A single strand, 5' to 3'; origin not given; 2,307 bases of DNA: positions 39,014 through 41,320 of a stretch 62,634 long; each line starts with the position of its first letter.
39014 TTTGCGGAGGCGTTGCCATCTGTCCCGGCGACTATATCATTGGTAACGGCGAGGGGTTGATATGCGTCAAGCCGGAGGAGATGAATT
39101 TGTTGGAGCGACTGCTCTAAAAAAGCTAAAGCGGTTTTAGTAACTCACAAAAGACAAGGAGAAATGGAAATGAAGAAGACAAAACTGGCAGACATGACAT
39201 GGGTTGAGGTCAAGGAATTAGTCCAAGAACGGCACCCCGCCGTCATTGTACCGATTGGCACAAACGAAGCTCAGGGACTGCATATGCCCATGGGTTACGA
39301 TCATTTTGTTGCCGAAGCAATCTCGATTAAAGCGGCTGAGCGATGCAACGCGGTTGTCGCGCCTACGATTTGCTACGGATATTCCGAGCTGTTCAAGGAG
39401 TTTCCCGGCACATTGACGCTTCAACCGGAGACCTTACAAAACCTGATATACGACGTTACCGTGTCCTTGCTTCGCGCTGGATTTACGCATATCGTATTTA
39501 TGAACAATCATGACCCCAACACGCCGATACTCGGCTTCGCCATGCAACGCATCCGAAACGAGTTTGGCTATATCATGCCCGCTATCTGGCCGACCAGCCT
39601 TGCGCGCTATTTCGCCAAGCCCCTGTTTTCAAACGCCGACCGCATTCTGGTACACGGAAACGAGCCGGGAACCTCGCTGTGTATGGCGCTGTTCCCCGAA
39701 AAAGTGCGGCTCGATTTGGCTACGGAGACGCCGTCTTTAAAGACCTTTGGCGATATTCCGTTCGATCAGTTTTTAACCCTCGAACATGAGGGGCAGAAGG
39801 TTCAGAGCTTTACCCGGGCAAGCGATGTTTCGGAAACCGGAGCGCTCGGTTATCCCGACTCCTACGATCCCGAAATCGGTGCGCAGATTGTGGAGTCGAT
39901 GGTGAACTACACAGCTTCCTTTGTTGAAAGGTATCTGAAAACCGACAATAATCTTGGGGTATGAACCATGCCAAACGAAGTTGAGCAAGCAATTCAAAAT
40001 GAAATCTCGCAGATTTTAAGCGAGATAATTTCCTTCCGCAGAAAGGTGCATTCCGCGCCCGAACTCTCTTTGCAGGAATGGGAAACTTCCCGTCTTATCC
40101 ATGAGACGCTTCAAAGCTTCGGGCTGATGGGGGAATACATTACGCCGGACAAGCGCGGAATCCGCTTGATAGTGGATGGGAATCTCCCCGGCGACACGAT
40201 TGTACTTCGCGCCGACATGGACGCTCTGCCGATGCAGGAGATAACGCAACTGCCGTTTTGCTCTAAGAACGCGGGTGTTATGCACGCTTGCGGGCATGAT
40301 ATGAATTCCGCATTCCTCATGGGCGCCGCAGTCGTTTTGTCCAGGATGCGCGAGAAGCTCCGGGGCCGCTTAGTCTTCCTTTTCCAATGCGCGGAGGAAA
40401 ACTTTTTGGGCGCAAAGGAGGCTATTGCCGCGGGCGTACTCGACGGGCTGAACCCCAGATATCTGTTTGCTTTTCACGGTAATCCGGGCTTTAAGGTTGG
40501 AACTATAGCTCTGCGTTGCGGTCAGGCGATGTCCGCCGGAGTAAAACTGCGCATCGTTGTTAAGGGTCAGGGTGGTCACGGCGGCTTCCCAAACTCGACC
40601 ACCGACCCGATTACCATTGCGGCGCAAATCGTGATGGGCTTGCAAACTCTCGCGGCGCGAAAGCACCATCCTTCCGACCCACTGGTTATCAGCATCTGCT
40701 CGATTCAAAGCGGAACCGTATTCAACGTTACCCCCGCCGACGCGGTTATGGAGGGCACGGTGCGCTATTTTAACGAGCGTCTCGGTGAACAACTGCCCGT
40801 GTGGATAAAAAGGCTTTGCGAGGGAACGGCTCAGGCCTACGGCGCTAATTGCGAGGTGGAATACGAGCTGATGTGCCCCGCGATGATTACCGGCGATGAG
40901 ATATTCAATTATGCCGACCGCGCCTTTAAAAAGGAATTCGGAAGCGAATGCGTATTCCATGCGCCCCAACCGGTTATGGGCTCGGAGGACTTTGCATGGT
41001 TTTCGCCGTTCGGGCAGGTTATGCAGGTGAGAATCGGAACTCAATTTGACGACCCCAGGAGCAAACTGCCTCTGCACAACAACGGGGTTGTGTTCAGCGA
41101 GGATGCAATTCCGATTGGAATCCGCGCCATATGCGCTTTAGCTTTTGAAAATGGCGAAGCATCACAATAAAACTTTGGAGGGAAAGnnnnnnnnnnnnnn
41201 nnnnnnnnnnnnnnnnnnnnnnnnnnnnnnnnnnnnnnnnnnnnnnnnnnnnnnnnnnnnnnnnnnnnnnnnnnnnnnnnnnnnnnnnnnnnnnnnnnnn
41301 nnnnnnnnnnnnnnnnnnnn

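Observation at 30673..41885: LysR-linked block with a Dpp-type importer, four RraA/HMG-aldolase-fold paralogues, a creatininase-family protein and an M20 amidohydrolase: candidate undescribed catabolic system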

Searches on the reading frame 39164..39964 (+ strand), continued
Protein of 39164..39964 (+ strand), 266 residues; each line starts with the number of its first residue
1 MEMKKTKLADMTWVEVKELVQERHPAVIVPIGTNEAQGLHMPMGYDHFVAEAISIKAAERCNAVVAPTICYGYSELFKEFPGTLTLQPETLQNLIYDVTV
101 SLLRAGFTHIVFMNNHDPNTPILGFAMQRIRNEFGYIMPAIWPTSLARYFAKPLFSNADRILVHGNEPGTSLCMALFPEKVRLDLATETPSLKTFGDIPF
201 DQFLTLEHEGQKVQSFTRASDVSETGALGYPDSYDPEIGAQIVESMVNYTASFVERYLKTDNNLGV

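Call 22: find_encoding_contigs(protein=P0064, flank=10000, max_places=2)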
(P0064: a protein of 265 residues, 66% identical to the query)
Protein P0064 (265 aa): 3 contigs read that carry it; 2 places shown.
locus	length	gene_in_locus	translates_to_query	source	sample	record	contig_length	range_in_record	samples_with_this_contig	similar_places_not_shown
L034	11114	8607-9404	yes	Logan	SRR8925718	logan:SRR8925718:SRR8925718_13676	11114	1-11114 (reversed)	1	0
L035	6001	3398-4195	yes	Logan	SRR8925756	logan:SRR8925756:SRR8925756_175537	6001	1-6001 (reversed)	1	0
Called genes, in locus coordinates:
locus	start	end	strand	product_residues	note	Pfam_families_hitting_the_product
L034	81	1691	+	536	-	PF00496:SBP_bac_5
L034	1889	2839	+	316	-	PF19300:BPD_transp_1_N, PF00528:BPD_transp_1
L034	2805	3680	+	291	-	PF12911:OppC_N, PF00528:BPD_transp_1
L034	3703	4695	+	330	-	PF04851:ResIII (faint), PF00005:ABC_tran, PF02463:SMC_N (weak), PF08352:oligo_HPY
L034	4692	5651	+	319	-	PF00005:ABC_tran, PF13304:AAA_21 (faint), PF08352:oligo_HPY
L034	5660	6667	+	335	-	PF00126:HTH_1, PF03466:LysR_substrate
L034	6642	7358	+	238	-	PF03737:RraA-like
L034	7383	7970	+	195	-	PF03737:RraA-like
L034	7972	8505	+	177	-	PF03737:RraA-like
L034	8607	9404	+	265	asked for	PF02633:Creatininase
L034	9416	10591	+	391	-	PF01546:Peptidase_M20, PF07687:M20_dimer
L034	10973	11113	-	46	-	?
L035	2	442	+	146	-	?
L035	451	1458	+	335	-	PF00126:HTH_1, PF03466:LysR_substrate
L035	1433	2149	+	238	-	PF03737:RraA-like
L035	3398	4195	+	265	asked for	PF02633:Creatininase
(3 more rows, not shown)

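Call 69: predict_structure(alignment_id=A1)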
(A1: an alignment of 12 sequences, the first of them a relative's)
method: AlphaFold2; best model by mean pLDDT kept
length: 264 residues; sequences in the alignment: 12
mean_pLDDT: 81.3   pTM: 0.81
mean pLDDT of the five models: 81.3, 79.3, 77.1, 76.3, 72.0
residues with pLDDT >= 90: 113; 70-90: 84; 50-70: 59; < 50: 8
segments of 3 or more residues with pLDDT < 50: 36-38
pLDDT, mean of each block of 10 residues (from residue 1): 87 93 94 56 81 96 92 68 85 96 95 87 93 92 88 77 67 82 62 67 73 59 53 88 97 92 67
secondary structure, 60 per line:
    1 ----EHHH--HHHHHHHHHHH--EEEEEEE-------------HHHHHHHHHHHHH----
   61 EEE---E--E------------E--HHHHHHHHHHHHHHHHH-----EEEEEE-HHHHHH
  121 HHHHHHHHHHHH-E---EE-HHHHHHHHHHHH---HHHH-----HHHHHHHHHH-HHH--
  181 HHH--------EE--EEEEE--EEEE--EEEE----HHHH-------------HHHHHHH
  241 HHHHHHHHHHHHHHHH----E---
elements in order: H11-21 E24-30 H44-56 E61-63 H86-102 E108-113 H115-132 H141-152 H156-159 H165-174 E196-200 E203-206 E209-212 H217-220 H234-256

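Call 73: fold_search(model_id=the predicted structure, library=pdb)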
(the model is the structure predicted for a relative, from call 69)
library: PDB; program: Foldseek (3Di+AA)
matches with E <= 10: 915; with E <= 0.001: 26
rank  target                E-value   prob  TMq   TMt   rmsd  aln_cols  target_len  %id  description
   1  3a6e_A                1.1e-14  1.00  0.74  0.76   4.5       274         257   24  W174F mutant creatininase, type I (released 2010-02-09)
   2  3a6k_A                1.1e-14  1.00  0.74  0.75   4.6       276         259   25  The E122Q mutant creatininase, Mn-Zn type (released 2010-02-09)
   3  3a6l_C                1.3e-14  1.00  0.73  0.75   4.6       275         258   25  E122Q mutant creatininase, Zn-Zn type (released 2010-02-09)
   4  3a6f_A                1.6e-14  1.00  0.73  0.75   4.6       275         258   25  W174F mutant creatininase, Type II (released 2010-02-09)
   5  3a6f_F                1.7e-14  1.00  0.73  0.75   4.6       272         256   25  W174F mutant creatininase, Type II (released 2010-02-09)
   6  3a6k_C                1.7e-14  1.00  0.72  0.75   5.2       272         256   24  The E122Q mutant creatininase, Mn-Zn type (released 2010-02-09)
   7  1q3k_A                2.2e-14  1.00  0.75  0.76   4.4       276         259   25  Crystal structure of creatinine amidohydrolase (creatininase) (released 2003-08-12)
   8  3a6g_B                2.3e-14  1.00  0.74  0.77   4.4       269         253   24  W154F mutant creatininase (released 2010-02-09)
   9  1j2t_A                2.5e-14  1.00  0.74  0.76   5.1       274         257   26  Creatininase Mn (released 2004-01-27)
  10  3a6j_D                3.2e-14  1.00  0.73  0.75   4.8       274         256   25  E122Q mutant creatininase complexed with creatine (released 2010-02-09)
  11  3a6j_C                3.4e-14  1.00  0.73  0.76   4.5       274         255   24  E122Q mutant creatininase complexed with creatine (released 2010-02-09)
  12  3a6g_C                3.4e-14  1.00  0.72  0.75   4.6       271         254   25  W154F mutant creatininase (released 2010-02-09)
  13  3a6j_A                4.8e-14  1.00  0.74  0.76   4.4       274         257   24  E122Q mutant creatininase complexed with creatine (released 2010-02-09)
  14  3a6h_A                4.8e-14  1.00  0.74  0.76   4.5       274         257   25  W154A mutant creatininase (released 2010-02-09)
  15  3a6j_B                4.8e-14  1.00  0.72  0.75   4.6       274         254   25  E122Q mutant creatininase complexed with creatine (released 2010-02-09)
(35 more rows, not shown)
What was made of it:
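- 39164..39964 (+): Creatininase-fold amidohydrolase ('Creat2'). It is the most conserved enzyme of the cluster. It keeps Glu34, Asp45, His120 and His178, with an invariant His36->Gln. The AF2 model matches creatininase structures at TM 0.74 (calls 69, 73).
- On Creatininase fold family (PF02633): The AF2 model matches 3A6E and 1Q3K at TM about 0.74-0.75 (call 73).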

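Call 78: search_protein_families(library=pfam, proteins=[L007:501-1214:+, L007:2084-3418:+, L007:3447-4532:+, L007:4606-5088:+, L007:5101-6381:+, L007:6509-7882:+, L007:7833-9020:+, L007:9639-10316:+, L007:10509-11348:+], max_evalue=0.0001)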
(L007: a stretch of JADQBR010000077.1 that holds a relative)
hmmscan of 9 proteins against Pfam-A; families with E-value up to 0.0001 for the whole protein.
L007:501-1214:+ (237 aa): 2 families
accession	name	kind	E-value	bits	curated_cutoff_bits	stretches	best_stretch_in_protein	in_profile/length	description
PF07729.17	FCD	-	5.4e-15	56.4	24.3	1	96-211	1-116/125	FCD domain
PF00392.27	GntR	-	7e-15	54.9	27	1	25-86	2-64/64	Bacterial regulatory proteins, gntR family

L007:2084-3418:+ (444 aa): 2 families
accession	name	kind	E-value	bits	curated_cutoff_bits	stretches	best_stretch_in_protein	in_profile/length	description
PF01546.33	Peptidase_M20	-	1.2e-11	45.3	24.6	1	89-390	4-189/206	Peptidase family M20/M25/M40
PF07687.19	M20_dimer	-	1.9e-08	34.7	21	1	210-306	5-101/107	Peptidase dimerisation domain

L007:3447-4532:+ (361 aa): 1 family
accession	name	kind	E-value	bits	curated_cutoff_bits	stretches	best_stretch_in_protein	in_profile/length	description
PF03480.18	DctP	-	1.1e-58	199.3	23.4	1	61-339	5-281/286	Bacterial extracellular solute-binding protein, family 7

L007:4606-5088:+ (160 aa): 1 family
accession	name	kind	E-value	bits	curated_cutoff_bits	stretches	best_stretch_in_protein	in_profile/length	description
PF04290.18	DctQ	-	4.4e-14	52.9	28.3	1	30-148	1-120/132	Tripartite ATP-independent periplasmic transporters, DctQ component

L007:5101-6381:+ (426 aa): 1 family
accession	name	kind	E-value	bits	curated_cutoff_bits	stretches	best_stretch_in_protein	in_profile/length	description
PF06808.19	DctM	-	9e-112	374.3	23.8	1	8-415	2-412/413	Tripartite ATP-independent periplasmic transporter, DctM component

L007:6509-7882:+ (457 aa): 0 families

L007:7833-9020:+ (395 aa): 1 family
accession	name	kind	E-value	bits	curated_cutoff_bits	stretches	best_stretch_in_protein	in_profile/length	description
PF00724.26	Oxidored_FMN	-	8.8e-61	206.5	27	1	35-359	6-335/342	NADH:flavin oxidoreductase / NADH oxidase family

L007:9639-10316:+ (225 aa): 1 family
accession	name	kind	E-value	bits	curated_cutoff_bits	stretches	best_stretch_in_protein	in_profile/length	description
PF03737.21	RraA-like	-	3e-49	167.6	24.5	1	28-175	1-152/152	Aldolase/RraA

L007:10509-11348:+ (279 aa): 1 family
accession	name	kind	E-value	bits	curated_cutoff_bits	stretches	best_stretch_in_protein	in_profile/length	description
PF00291.31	PALP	-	1.4e-76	258.1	35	1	1-260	31-295/295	Pyridoxal-phosphate dependent enzyme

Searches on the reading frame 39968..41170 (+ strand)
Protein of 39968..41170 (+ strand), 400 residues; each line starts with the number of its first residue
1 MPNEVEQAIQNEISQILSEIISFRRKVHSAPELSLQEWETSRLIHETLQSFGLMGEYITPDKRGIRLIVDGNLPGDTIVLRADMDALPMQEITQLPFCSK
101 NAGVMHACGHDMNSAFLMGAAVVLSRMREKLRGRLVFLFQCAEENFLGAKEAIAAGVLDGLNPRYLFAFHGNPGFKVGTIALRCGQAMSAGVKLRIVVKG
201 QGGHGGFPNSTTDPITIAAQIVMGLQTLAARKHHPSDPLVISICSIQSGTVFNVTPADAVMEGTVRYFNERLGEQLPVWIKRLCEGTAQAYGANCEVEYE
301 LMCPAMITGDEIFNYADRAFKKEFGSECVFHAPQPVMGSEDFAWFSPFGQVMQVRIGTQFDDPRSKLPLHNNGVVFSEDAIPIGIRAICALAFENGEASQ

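Call 4: search_protein_families(library=pfam, proteins=[window:39968-41170:+], max_evalue=0.01)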
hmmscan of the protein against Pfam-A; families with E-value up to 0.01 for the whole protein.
window:39968-41170:+ (400 aa): 2 families
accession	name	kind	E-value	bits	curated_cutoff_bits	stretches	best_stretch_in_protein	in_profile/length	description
PF01546.33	Peptidase_M20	-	2.7e-34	119.3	24.6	1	79-392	1-204/206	Peptidase family M20/M25/M40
PF07687.19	M20_dimer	-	2.1e-11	44.1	21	1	192-267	9-82/107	Peptidase dimerisation domain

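Call 5: search_protein_families(library=ncbifam, proteins=[window:39968-41170:+], max_evalue=0.01)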
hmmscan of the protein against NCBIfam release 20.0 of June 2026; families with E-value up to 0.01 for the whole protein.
window:39968-41170:+ (400 aa): 13 families
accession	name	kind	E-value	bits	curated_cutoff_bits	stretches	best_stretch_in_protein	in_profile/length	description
NF040868.1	carboxypep_CpsA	equivalog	9.1e-94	314.4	500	1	7-394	2-388/391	carboxypeptidase CpsA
TIGR01891.1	amidohydrolases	subfamily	2.1e-88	296.9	153.75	1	20-384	1-366/366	amidohydrolase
NF038260.1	ectoine_DoeB_2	equivalog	1.7e-74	251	550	1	15-392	3-376/378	N(2)-acetyl-L-2,4-diaminobutanoate deacetylase DoeB2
NF009557.0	PRK13009.1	equivalog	3.5e-09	36.3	284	1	93-323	80-312/377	succinyl-diaminopimelate desuccinylase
TIGR01246.1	dapE_proteo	equivalog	1.5e-08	34.1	361.8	1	30-309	11-293/370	succinyl-diaminopimelate desuccinylase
TIGR01910.1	DapE-ArgE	subfamily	2.1e-06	27.2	217.6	1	110-310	104-304/373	ArgE/DapE family deacylase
NF005602.0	PRK07338.1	equivalog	1.5e-05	23.8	357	1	163-302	181-313/409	hydrolase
NF006399.0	PRK08651.1-2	equivalog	4.9e-05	22.5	381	1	10-233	3-223/405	succinyl-diaminopimelate desuccinylase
NF006365.0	PRK08588.1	subfamily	0.00013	21.4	289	1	101-302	94-293/383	succinyl-diaminopimelate desuccinylase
NF005710.0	PRK07522.1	subfamily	0.00056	19.2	412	1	10-286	7-285/391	acetylornithine deacetylase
NF009555.0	PRK13004.1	equivalog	0.00082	18.4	321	1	7-233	4-226/399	YgeY family selenium metabolism-linked hydrolase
NF058540.1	Ncarbamyl_ErtE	equivalog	0.0029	16.3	520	1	192-298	218-327/418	N-carbamyl-l-glutamate amidohydrolase ErtE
NF001747.0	PRK00466.1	equivalog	0.0066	15.3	288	1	193-280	162-243/346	N-acetyl-lysine deacetylase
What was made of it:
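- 39968..41170 (+): M20D-type aminoacylase/carboxypeptidase (MHACGHD motif). TIGR01891 at 297 bits, above its cutoff of 154 (call 5).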

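Call 25: search_solved_structures(query=window:39968-41170:+, max_evalue=1e-10)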
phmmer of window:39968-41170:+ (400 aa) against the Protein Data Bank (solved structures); distinct sequences matched with E-value up to 1e-10: 5.
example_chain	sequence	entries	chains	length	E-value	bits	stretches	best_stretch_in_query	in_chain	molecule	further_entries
1ysj_A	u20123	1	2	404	4.8e-70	239.5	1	18-347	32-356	protein yxeP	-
1xmb_A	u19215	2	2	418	1.6e-54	188.4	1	16-392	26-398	IAA-amino acid hydrolase homolog 2 | IAA-amino acid hydrolase ILR1-like 2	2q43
4ewt_A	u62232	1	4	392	2e-54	188.1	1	18-388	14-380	Peptidase, M20/M25/M40 family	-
6slf_A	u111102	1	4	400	1.9e-45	158.5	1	18-348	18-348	N-alpha-acyl-glutamine aminoacylase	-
3io1_A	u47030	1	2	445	3.8e-27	98.3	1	64-299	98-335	Aminobenzoyl-glutamate utilization protein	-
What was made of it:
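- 39968..41170 (+): The best PDB hit is B. subtilis YxeP at 4.8e-70, followed by ILR1-like and N-acyl-glutamine aminoacylase (call 25).
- Closest known: M20D N-acyl-L-amino-acid amidohydrolases. Same: It passes the TIGR01891 subfamily cutoff and has the MHACGHD motif and the dimerisation domain (calls 4, 5, 25).
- (9) M20 is of the N-acyl-amino-acid hydrolase subfamily (calls 5, 25).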
